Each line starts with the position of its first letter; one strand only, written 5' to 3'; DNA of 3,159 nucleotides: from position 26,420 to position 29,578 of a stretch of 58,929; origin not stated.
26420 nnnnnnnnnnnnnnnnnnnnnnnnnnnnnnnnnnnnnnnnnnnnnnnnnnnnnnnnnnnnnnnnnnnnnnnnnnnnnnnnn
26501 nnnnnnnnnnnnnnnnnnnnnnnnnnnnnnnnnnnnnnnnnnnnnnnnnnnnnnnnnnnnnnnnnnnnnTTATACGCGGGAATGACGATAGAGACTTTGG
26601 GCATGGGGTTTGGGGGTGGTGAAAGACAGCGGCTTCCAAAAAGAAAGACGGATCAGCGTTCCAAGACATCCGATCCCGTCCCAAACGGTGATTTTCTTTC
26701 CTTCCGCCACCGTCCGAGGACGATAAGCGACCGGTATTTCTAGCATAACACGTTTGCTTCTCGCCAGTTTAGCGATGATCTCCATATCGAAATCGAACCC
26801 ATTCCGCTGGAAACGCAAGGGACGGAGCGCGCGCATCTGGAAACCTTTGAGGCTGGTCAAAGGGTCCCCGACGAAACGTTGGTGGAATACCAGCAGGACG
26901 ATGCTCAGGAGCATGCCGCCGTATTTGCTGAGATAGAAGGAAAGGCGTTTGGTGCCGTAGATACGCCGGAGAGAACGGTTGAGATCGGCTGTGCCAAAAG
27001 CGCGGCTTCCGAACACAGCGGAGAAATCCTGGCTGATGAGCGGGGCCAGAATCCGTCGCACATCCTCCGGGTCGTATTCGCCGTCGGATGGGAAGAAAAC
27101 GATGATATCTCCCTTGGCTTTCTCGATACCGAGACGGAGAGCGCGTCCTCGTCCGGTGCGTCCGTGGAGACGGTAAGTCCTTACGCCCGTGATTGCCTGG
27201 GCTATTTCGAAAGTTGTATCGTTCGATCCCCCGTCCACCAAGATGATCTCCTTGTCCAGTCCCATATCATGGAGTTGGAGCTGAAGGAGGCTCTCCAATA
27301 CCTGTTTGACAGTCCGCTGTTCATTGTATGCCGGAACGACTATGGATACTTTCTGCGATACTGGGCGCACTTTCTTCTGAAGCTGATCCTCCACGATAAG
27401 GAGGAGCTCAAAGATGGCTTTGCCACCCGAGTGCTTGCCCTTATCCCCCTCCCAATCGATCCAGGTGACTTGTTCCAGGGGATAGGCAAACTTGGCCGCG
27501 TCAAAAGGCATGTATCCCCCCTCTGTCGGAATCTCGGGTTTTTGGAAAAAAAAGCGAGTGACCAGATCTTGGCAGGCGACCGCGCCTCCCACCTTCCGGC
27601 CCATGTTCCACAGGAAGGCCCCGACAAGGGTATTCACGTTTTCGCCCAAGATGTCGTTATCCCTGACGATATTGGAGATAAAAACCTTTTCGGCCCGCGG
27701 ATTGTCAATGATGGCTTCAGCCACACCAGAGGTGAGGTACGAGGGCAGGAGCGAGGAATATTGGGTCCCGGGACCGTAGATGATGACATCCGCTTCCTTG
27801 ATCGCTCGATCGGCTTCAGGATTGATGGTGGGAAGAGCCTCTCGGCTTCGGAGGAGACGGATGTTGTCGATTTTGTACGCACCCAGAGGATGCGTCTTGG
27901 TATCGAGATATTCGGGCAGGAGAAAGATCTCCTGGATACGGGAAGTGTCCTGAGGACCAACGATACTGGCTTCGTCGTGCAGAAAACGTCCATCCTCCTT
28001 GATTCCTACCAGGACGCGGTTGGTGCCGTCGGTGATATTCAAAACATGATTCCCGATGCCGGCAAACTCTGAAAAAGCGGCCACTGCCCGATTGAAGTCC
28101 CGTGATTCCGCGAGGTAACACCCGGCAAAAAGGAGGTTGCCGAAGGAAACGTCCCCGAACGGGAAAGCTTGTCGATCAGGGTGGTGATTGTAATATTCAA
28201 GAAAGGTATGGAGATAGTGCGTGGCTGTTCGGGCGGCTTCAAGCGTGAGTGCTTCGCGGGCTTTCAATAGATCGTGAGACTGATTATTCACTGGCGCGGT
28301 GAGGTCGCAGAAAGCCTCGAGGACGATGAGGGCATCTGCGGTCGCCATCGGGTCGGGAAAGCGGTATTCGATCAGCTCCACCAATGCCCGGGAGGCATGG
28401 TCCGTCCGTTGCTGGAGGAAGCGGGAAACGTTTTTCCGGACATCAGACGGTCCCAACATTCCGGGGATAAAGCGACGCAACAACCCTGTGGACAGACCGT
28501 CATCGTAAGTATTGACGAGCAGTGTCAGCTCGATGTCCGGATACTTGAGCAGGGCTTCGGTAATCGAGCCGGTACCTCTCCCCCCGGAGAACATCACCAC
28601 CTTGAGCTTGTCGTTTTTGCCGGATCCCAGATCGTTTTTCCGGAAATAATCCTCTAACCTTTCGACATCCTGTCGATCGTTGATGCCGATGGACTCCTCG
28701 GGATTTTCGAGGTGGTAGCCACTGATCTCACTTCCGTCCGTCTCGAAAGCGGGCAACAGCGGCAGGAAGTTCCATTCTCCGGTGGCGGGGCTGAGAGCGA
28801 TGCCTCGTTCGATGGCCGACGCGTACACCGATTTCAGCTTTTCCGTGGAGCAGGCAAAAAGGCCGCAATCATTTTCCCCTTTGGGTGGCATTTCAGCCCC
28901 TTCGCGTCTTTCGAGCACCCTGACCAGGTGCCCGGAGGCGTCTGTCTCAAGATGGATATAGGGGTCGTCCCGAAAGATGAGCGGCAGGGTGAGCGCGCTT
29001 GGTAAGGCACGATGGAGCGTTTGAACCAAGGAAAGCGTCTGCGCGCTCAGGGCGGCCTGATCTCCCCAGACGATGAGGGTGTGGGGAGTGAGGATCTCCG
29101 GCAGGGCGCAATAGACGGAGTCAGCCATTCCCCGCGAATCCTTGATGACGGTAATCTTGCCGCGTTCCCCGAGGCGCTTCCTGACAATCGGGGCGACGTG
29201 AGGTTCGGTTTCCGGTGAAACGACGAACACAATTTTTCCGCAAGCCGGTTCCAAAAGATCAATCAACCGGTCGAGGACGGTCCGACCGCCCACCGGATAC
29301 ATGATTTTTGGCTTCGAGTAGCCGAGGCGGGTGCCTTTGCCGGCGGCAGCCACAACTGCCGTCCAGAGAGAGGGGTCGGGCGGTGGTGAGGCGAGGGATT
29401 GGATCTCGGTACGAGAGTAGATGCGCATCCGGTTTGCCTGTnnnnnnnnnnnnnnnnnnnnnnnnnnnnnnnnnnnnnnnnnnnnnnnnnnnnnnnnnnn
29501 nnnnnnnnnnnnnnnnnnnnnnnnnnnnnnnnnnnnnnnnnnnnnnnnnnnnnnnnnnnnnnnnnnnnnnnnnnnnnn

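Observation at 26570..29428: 952-aa triple fusion: nucleotidyltransferase + CofD/YvcK-like phosphotransferase-fold domain + polyprenyl-phosphate-type GT2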

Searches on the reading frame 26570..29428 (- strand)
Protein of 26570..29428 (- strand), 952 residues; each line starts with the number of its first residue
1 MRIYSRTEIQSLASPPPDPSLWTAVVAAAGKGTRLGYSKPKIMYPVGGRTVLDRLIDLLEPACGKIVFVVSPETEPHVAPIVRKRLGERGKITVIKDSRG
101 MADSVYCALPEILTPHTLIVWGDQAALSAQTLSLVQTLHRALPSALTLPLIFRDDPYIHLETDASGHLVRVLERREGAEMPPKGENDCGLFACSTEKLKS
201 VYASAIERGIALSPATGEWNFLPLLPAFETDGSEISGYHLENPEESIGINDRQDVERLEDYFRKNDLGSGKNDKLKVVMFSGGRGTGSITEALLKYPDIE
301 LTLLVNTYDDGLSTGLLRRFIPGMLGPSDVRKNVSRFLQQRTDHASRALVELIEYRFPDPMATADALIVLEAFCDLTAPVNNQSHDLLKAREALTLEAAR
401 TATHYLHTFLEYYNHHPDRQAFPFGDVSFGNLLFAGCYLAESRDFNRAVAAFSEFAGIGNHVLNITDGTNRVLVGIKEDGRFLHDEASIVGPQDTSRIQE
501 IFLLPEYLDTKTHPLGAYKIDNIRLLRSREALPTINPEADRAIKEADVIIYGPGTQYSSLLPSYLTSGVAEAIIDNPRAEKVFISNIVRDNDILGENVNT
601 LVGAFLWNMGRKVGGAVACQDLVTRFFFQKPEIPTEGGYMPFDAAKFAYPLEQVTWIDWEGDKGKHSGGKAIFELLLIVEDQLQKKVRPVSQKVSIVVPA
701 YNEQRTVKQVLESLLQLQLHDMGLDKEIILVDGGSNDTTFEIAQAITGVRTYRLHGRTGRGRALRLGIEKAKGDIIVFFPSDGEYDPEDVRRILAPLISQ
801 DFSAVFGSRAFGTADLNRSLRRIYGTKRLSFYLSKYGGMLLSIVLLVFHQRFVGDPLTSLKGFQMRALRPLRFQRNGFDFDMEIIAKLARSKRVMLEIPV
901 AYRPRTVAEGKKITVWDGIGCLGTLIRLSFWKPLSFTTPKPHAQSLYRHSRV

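Call 3: search_protein_families(library=pfam, proteins=[window:26570-29428:-], max_evalue=0.01)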
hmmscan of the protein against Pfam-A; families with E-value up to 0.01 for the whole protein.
window:26570-29428:- (952 aa): 6 families
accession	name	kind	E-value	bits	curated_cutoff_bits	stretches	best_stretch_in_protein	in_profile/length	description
PF01933.23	CofD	-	2.2e-32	112.9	30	1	277-612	1-242/290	2-phospho-L-lactate transferase CofD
PF00535.33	Glycos_transf_2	-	4e-26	92.4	23.3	1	695-822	1-128/168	Glycosyl transferase family 2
PF12804.13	NTP_transf_3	-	3e-16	60.5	27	1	24-135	1-107/160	MobA-like NTP transferase domain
PF01128.25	IspD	-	7.2e-10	39.4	27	1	24-125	3-101/221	2-C-methyl-D-erythritol 4-phosphate cytidylyltransferase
PF13641.12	Glyco_tranf_2_3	-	6.2e-08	33.4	27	1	693-805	2-119/230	Glycosyltransferase like family 2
PF10111.15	Glyco_tranf_2_2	-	0.0023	17.9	27.3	1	695-790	1-99/276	Glycosyltransferase like family 2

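Call 4: search_protein_families(library=ncbifam, proteins=[window:26570-29428:-], max_evalue=0.01)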
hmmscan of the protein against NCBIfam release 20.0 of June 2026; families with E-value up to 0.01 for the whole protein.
window:26570-29428:- (952 aa): 48 families (the best 25 are shown)
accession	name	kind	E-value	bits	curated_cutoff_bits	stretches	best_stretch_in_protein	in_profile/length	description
TIGR04182.1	glyco_TIGR04182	equivalog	1.9e-26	93.2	325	1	693-929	1-218/293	S-layer glycoprotein N-glycosyltransferase AglJ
TIGR04357.1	CofD_rel_GAK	hypoth_equivalog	4e-26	92.3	340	1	276-623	3-315/368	GAK system CofD-like protein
TIGR01826.1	CofD_related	subfamily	8.2e-26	91.2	196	3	519-590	149-216/310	uridine diphosphate-N-acetylglucosamine-binding protein YvcK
NF010934.1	PRK14354.1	equivalog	1.4e-17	63.4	450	1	24-264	2-238/447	bifunctional UDP-N-acetylglucosamine diphosphorylase/glucosamine-1-phosphate N-acetyltransferase GlmU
TIGR04283.1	glyco_like_mftF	equivalog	7e-17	61.8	182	1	694-798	1-97/221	TIGR04283 family arsenosugar biosynthesis glycosyltransferase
NF010496.0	PRK13915.1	equivalog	1.2e-16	60.7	262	1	690-801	29-146/307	glucosyl-3-phosphoglycerate synthase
TIGR01173.1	glmU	equivalog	1.6e-16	60.2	366.85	1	24-265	3-239/452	bifunctional UDP-N-acetylglucosamine diphosphorylase/glucosamine-1-phosphate N-acetyltransferase GlmU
NF010932.0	PRK14352.1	equivalog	4.1e-16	58.7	611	1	23-260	8-245/488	bifunctional UDP-N-acetylglucosamine diphosphorylase/glucosamine-1-phosphate N-acetyltransferase GlmU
NF010935.0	PRK14355.1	equivalog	3.3e-15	55.7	718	1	23-258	5-238/459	bifunctional UDP-N-acetylglucosamine diphosphorylase/glucosamine-1-phosphate N-acetyltransferase GlmU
NF010933.0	PRK14353.1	equivalog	1.5e-13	50.2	505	1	23-264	7-244/453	bifunctional UDP-N-acetylglucosamine diphosphorylase/glucosamine-1-phosphate N-acetyltransferase GlmU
NF010938.0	PRK14358.1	equivalog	6.4e-13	48.1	500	1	24-263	10-245/481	bifunctional N-acetylglucosamine-1-phosphate uridyltransferase/glucosamine-1-phosphate acetyltransferase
TIGR03310.1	matur_MocA_YgfJ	equivalog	2.3e-12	47.3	186.45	1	24-141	2-117/188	molybdenum cofactor cytidylyltransferase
NF010936.0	PRK14356.1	equivalog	2.8e-12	46.3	666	1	23-265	7-246/456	bifunctional UDP-N-acetylglucosamine diphosphorylase/glucosamine-1-phosphate N-acetyltransferase GlmU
NF010937.0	PRK14357.1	equivalog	1.8e-11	43.6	658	1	24-266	3-233/448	bifunctional UDP-N-acetylglucosamine diphosphorylase/glucosamine-1-phosphate N-acetyltransferase GlmU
TIGR03937.1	PgaC_IcaA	equivalog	3.4e-11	42.8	422.3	1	684-805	37-159/407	poly-beta-1,6-N-acetyl-D-glucosamine synthase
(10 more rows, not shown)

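Call 6: find_homologous_proteins(query=window:26570-29428:-, max_evalue=1e-10)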
Query window:26570-29428:- (952 aa): 343 proteins with E <= 1e-10 among 8000 candidates; the best 120 are listed.
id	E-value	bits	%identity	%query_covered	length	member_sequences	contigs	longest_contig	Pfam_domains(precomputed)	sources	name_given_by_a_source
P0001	0.0e+0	2146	99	100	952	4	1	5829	PF13641.13,PF01128.26,PF00535.33,PF12804.14,PF01933.24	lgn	-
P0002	0.0e+0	1322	61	100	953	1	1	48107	PF01128.26,PF00535.33,PF12804.14,PF01933.24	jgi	jgi:2-phospho-L-lactate transferase/gluconeogenesis factor (CofD/UPF0052 family)/glycosyltransferase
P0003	0.0e+0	1278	61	98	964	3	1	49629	PF13641.13,PF01128.26,PF00535.33,PF12804.14,PF01933.24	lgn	-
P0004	0.0e+0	1271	61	98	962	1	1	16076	PF13641.13,PF01128.26,PF00535.33,PF12804.14,PF01933.24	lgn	-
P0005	0.0e+0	1266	61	98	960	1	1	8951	PF13641.13,PF01128.26,PF00535.33,PF12804.14,PF01933.24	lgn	-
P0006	0.0e+0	1256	60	99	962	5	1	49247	PF13641.13,PF01128.26,PF00535.33,PF12804.14,PF01933.24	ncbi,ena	-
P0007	0.0e+0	1254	59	99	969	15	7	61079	PF13641.13,PF01128.26,PF00535.33,PF12804.14,PF01933.24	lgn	-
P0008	0.0e+0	1254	61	98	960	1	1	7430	PF13641.13,PF01128.26,PF00535.33,PF12804.14,PF01933.24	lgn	-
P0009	0.0e+0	1245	60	98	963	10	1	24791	PF01128.26,PF00535.33,PF12804.14,PF01933.24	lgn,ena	-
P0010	0.0e+0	1237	58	100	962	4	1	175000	PF13641.13,PF01128.26,PF00535.33,PF12804.14,PF01933.24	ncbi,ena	-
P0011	0.0e+0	1224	58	100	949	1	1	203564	PF00483.30,PF01128.26,PF00535.33,PF12804.14,PF01933.24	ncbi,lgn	-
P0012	0.0e+0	1218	58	100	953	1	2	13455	PF00483.30,PF01128.26,PF00535.33,PF12804.14,PF01933.24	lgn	-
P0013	0.0e+0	1205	59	98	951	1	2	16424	PF01128.26,PF00535.33,PF12804.14,PF01933.24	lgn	-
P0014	0.0e+0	1196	57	98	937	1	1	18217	PF13641.13,PF01128.26,PF00535.33,PF12804.14,PF01933.24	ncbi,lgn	-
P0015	0.0e+0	1189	57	98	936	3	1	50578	PF13641.13,PF01128.26,PF00535.33,PF12804.14,PF01933.24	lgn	-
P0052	3.0e-223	762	41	98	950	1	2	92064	PF00483.30,PF01128.26,PF00535.33,PF12804.14,PF01933.24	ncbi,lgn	-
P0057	3.3e-195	669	37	97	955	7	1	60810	PF00483.30,PF01128.26,PF00535.33,PF12804.14,PF01933.24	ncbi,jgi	jgi:2-phospho-L-lactate transferase/gluconeogenesis factor (CofD/UPF0052 family)/molybdopterin-guani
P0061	4.8e-186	639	49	68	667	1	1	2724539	PF10111.15,PF13641.13,PF00535.33,PF01933.24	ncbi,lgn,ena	-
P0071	6.0e-178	612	47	70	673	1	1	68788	PF13641.13,PF00535.33,PF01933.24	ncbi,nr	ncbi:MAG: YvcK family protein [Magnetococcales bacterium]|nr:YvcK family protein [Magnetococcales ba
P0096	2.1e-173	597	47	69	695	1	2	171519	PF10111.15,PF00535.33,PF01933.24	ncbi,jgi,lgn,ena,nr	ncbi:MAG TPA: 2-phospho-L-lactate transferase CofD family protein [Bryobacteraceae bacterium]|jgi:2-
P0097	2.1e-173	597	36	95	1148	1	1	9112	PF00483.30,PF13419.13,PF10111.15,PF13641.13,PF00702.33,PF01128.26,PF13242.13,PF00535.33,PF12804.14,PF01933.24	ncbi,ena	-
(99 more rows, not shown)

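Call 9: find_encoding_contigs(protein=P0097, flank=6000, max_places=2)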
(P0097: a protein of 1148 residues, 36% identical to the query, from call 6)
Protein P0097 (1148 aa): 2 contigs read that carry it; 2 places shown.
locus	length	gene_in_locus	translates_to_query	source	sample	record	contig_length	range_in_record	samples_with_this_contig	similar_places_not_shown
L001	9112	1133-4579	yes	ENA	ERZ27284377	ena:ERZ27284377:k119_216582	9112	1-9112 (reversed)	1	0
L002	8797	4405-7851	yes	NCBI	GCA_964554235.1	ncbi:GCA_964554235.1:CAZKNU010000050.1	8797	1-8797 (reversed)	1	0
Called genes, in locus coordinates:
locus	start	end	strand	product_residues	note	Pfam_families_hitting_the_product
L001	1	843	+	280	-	?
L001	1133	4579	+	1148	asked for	PF00702:Hydrolase, PF13419:HAD_2, PF13242:Hydrolase_like (weak), PF00483:NTP_transferase, PF01128:IspD (weak), PF12804:NTP_transf_3, PF01933:CofD, PF00535:Glycos_transf_2, +2 more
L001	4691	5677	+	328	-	PF01073:3Beta_HSD, PF01370:Epimerase, PF02719:Polysacc_synt_2, PF04321:RmlD_sub_bind, PF16363:GDP_Man_Dehyd, PF07993:NAD_binding_4 (weak)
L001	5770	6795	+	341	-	PF01073:3Beta_HSD, PF01370:Epimerase, PF02719:Polysacc_synt_2, PF04321:RmlD_sub_bind, PF05368:NmrA, PF07993:NAD_binding_4, PF16363:GDP_Man_Dehyd, PF13460:NAD_binding_10, +1 more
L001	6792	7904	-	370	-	PF13439:Glyco_transf_4, PF13579:Glyco_trans_4_4 (weak), PF00534:Glycos_transf_1, PF13692:Glyco_trans_1_4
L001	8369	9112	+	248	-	?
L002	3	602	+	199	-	?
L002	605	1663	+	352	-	PF13353:Fer4_12 (weak), PF04055:Radical_SAM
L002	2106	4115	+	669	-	-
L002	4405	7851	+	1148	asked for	PF00702:Hydrolase, PF13419:HAD_2, PF13242:Hydrolase_like (weak), PF00483:NTP_transferase, PF01128:IspD (weak), PF12804:NTP_transf_3, PF01933:CofD, PF00535:Glycos_transf_2, +2 more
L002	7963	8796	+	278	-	?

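Call 10: search_solved_structures(query=window:26570-29428:-, max_evalue=0.001, show_alignments=0)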
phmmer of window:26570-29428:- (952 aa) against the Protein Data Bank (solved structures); distinct sequences matched with E-value up to 0.001: 49.
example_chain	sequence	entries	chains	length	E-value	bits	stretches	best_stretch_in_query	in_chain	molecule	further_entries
2hzb_A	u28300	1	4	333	2.8e-16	61.8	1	416-592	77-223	Hypothetical UPF0052 protein BH3568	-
2o2z_A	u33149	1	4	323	3.2e-16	61.6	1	415-591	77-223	hypothetical protein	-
2ppv_A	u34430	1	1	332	6.4e-15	57.3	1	538-590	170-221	Uncharacterized protein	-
4aaw_A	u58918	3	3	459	8e-14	53.6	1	24-264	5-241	BIFUNCTIONAL PROTEIN GLMU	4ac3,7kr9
9dqf_A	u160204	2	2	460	1.6e-13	52.7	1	24-260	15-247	Bifunctional protein GlmU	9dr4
1hm0_A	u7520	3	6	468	6.1e-13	50.7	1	24-264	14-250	N-ACETYLGLUCOSAMINE 1-PHOSPHATE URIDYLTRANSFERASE | UDP-N-ACETYLGLUCOSAMINE-1-PHOSPHATE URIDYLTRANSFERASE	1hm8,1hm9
1g95_A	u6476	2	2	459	6.3e-13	50.7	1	24-264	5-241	N-ACETYLGLUCOSAMINE-1-PHOSPHATE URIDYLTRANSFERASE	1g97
2qkx_A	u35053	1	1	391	1e-12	50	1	23-259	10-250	Bifunctional protein glmU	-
3spt_A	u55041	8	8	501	2e-12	49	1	23-259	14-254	Bifunctional protein glmU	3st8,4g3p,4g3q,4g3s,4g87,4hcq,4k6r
3foq_A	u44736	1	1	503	2e-12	49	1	23-259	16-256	Bifunctional protein glmU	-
3d8v_A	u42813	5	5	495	2e-12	49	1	24-259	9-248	Bifunctional protein glmU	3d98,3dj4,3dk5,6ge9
5mlz_A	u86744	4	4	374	2.9e-11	45.2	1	691-911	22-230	Dolichol monophosphate mannose synthase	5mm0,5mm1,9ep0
9mh4_A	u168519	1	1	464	6e-09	37.5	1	21-264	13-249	Bifunctional protein GlmU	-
9hwj_A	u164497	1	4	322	9e-09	36.9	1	687-796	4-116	Undecaprenyl-phosphate 4-deoxy-4-formamido-L-arabinose transferase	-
8vh7_A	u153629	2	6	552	1e-08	36.7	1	684-799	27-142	Heparosan synthase B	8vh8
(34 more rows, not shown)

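Call 13: find_related_loci(query=A1, collection=genome_contigs, flank=10000)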
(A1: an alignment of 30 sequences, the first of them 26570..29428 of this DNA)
Query A1 (952 aa) in genome_contigs; peptide patterns used: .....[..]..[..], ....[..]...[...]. (x = any residue, [..] = any of these).
514 stretches matched a pattern; 508 encode a relative of the query (tblastn E <= 1e-3); the best 80 are kept; 80 distinct loci.
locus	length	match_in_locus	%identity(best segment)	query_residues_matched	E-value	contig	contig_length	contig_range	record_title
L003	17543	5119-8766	60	1-946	0e+0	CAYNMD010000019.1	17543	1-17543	MAG TPA_asm: uncultured Bdellovibrionales bacterium isolate SRP135725_co1_638 genome assembly, contig: NODE_4196_length_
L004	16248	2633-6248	60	1-933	0e+0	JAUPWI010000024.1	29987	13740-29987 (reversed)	MAG: Patescibacteria group bacterium isolate erpe_2018_sw_45hr_WHONDRS-SW48-000100_B_bin.13 scaffold_405013, whole genom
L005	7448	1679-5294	60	1-933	0e+0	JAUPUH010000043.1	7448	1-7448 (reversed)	MAG: Patescibacteria group bacterium isolate erpe_2018_sw_15hr_WHONDRS-SW48-000090_B_bin.52 scaffold_331881, whole genom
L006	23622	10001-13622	58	1-952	0e+0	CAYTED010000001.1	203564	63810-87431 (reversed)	MAG TPA_asm: uncultured Bdellovibrionales bacterium isolate binchicken_co128_120 genome assembly, contig: NODE_39_length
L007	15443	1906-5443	57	1-950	0e+0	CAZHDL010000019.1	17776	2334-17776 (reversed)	MAG TPA_asm: uncultured Bdellovibrionales bacterium isolate SRP219642_co10_72 genome assembly, contig: NODE_2992_length_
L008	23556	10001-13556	57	1-950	0e+0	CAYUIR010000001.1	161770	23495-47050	MAG TPA_asm: uncultured Bdellovibrionales bacterium isolate SRP219642_co6_142 genome assembly, contig: NODE_27_length_16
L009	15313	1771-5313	57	1-941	0e+0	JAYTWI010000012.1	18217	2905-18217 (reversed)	MAG: Candidatus Moraniibacteriota bacterium isolate GFS_5782 GFS_5782_11, whole genome shotgun sequence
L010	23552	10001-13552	64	1-952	0e+0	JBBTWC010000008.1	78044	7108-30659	MAG: Patescibacteria group bacterium isolate H43-bin047_1 H43_bin047_1_000000000008, whole genome shotgun sequence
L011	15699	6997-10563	56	1-939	0e+0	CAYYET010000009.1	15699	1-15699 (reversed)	MAG TPA_asm: uncultured Bdellovibrionales bacterium isolate SRP135725_co1_601 genome assembly, contig: NODE_4938_length_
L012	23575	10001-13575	60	1-952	0e+0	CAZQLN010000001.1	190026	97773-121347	MAG TPA_asm: uncultured Bdellovibrionales bacterium isolate SRP342105_co1_403 genome assembly, contig: NODE_74_length_19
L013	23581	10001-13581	60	1-952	0e+0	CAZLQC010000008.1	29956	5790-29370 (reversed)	MAG TPA_asm: uncultured Bdellovibrionales bacterium isolate SRP286056_co1_457 genome assembly, contig: NODE_1723_length_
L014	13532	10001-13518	59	1-952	0e+0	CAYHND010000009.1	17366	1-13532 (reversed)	MAG TPA_asm: uncultured Bdellovibrionales bacterium isolate ERP119705_co13_526 genome assembly, contig: NODE_4103_length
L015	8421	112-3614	57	16-952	0e+0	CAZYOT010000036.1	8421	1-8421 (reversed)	MAG TPA_asm: uncultured Bdellovibrionales bacterium isolate SRP278252_co2_135 genome assembly, contig: NODE_17886_length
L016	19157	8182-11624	42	22-932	0e+0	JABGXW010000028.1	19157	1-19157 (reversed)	MAG: Bacteriovoracaceae bacterium isolate SI034_bin84 k141_439772, whole genome shotgun sequence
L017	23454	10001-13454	41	22-930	0e+0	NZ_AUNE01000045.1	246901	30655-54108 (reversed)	Bacteriovorax sp. BSW11_IV contig00045, whole genome shotgun sequence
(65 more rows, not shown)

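Call 16: find_encoding_contigs(protein=P0096, flank=10000, max_places=1)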
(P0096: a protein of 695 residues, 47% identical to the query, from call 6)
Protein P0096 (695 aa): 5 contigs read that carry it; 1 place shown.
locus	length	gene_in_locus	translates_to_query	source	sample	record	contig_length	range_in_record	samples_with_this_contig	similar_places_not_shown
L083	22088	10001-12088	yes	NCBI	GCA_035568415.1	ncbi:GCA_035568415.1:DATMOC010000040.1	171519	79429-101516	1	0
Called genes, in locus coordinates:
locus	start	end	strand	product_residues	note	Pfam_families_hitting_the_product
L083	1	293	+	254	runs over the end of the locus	-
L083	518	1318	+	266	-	PF05050:Methyltransf_21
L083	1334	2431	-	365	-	PF13439:Glyco_transf_4 (weak), PF13579:Glyco_trans_4_4 (weak), PF00534:Glycos_transf_1, PF13524:Glyco_trans_1_2, PF13692:Glyco_trans_1_4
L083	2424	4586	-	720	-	PF00107:ADH_zinc_N, PF13602:ADH_zinc_N_2 (faint), PF01408:GFO_IDH_MocA, PF02894:GFO_IDH_MocA_C (weak), PF22725:GFO_IDH_MocA_C3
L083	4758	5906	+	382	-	PF00535:Glycos_transf_2, PF13641:Glyco_tranf_2_3 (weak), PF13632:Glyco_trans_2_3 (weak)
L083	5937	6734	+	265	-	PF05050:Methyltransf_21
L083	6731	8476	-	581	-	PF24793:GINT1_N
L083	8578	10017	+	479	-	PF00702:Hydrolase, PF13419:HAD_2, PF13242:Hydrolase_like (weak), PF01128:IspD (weak), PF12804:NTP_transf_3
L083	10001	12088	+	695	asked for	PF01933:CofD, PF00535:Glycos_transf_2, PF10111:Glyco_tranf_2_2 (weak)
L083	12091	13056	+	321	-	PF13489:Methyltransf_23, PF07021:MetW (weak), PF13649:Methyltransf_25, PF13847:Methyltransf_31, PF08241:Methyltransf_11, PF08242:Methyltransf_12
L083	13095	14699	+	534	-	PF13231:PMT_2 (weak)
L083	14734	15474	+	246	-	PF00535:Glycos_transf_2, PF13641:Glyco_tranf_2_3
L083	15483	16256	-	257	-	PF02353:CMAS (weak), PF13489:Methyltransf_23, PF13649:Methyltransf_25, PF13847:Methyltransf_31, PF08241:Methyltransf_11, PF08242:Methyltransf_12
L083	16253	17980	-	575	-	PF24793:GINT1_N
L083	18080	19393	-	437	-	PF03446:NAD_binding_2 (weak), PF03721:UDPG_MGDP_dh_N, PF00984:UDPG_MGDP_dh, PF03720:UDPG_MGDP_dh_C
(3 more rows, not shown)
